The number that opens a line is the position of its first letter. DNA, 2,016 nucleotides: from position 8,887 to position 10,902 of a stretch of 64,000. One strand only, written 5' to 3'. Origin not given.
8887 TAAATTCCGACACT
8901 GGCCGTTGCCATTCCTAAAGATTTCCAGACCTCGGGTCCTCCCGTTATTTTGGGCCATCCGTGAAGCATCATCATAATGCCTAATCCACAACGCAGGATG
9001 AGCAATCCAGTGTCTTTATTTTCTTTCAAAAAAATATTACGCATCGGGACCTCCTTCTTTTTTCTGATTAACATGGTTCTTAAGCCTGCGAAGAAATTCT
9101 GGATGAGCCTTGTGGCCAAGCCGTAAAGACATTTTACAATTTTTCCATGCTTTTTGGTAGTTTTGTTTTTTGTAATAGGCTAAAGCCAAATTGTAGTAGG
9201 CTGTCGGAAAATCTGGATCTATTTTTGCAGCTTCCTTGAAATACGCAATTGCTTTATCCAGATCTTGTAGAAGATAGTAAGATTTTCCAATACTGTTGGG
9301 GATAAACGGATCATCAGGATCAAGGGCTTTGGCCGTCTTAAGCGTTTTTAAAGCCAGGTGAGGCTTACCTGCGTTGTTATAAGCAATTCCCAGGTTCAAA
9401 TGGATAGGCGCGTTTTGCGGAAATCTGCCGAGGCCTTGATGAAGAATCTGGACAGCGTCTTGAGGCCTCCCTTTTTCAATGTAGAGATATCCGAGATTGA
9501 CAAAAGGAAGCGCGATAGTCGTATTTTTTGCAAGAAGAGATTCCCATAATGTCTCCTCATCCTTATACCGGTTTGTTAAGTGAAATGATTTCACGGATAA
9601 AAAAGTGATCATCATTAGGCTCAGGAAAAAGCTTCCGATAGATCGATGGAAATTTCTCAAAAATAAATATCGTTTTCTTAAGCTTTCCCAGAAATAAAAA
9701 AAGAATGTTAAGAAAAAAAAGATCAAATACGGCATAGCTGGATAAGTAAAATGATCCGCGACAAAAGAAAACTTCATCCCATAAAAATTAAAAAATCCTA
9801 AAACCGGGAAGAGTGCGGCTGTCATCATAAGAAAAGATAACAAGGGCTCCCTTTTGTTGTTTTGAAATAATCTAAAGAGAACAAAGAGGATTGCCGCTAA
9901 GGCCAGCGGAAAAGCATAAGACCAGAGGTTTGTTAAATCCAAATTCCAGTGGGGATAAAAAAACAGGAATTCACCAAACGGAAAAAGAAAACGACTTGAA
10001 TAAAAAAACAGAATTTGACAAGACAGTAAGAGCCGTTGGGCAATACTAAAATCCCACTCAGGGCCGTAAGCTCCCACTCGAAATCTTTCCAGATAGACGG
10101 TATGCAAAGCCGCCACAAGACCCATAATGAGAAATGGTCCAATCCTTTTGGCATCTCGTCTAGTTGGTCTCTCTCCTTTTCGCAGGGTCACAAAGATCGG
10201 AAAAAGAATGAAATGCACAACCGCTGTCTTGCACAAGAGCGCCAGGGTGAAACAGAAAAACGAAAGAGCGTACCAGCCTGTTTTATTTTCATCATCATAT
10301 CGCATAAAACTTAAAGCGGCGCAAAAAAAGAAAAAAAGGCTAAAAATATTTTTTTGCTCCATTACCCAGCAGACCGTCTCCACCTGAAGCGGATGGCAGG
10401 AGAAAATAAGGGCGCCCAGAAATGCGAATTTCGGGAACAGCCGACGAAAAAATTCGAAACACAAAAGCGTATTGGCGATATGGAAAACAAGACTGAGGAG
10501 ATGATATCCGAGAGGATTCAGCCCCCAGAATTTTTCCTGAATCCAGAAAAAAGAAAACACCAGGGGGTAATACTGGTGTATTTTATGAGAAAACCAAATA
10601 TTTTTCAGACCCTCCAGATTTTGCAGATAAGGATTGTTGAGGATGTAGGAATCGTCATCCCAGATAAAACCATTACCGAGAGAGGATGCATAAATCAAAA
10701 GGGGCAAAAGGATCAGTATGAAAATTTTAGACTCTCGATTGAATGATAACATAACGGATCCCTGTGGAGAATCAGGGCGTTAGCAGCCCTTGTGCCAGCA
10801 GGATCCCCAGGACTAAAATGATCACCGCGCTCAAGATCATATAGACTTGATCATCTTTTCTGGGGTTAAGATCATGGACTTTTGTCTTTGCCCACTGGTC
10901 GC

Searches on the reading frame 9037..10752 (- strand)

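Call 56: search_protein_families(library=ncbifam, proteins=[window:9037-10752:-], max_evalue=1e-15)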
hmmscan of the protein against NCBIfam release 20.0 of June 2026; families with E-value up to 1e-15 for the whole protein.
window:9037-10752:- (571 aa): 2 families
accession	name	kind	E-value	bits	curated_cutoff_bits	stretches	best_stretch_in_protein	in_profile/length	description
TIGR02917.1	PEP_TPR_lipo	equivalog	2.3e-16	58.9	312.2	1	418-545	537-664/899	XrtA/PEP-CTERM system TPR-repeat protein PrsT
NF040959.1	MamA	equivalog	5.4e-16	58.6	200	1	418-545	41-168/204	magnetosome protein MamA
